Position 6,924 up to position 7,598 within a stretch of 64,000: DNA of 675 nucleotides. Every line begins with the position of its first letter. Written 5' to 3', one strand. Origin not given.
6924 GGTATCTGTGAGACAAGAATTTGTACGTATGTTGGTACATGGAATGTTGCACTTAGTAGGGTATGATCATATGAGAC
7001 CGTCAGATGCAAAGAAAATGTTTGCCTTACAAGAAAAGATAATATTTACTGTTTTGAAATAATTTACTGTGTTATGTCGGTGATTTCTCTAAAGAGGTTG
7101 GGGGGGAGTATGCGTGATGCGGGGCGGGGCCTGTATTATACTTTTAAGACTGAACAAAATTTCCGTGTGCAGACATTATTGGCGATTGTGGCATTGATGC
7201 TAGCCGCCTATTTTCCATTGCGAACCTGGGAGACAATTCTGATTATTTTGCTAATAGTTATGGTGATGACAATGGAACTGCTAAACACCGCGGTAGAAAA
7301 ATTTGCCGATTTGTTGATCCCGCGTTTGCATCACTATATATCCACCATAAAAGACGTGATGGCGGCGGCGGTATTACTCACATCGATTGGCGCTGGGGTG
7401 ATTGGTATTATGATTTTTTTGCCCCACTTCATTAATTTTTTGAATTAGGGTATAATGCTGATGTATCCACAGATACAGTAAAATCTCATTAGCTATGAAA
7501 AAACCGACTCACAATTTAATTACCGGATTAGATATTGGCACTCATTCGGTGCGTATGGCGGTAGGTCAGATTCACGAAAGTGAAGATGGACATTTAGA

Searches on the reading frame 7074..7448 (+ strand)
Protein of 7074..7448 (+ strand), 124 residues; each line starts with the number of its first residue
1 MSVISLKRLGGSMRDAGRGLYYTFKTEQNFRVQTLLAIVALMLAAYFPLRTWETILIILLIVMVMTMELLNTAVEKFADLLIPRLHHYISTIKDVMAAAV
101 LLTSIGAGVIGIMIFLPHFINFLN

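Call 50: search_protein_families(library=pfam, proteins=[window:7074-7448:+], max_evalue=0.001)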
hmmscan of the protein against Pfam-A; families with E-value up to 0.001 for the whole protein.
window:7074-7448:+ (124 aa): 2 families
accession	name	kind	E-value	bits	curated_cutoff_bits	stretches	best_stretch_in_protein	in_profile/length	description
PF01219.24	DAGK_prokar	-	4.4e-30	104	22.3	1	16-115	3-102/102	Prokaryotic diacylglycerol kinase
PF10060.15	DUF2298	-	0.00038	20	27.8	1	21-122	257-349/488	Uncharacterized membrane protein (DUF2298)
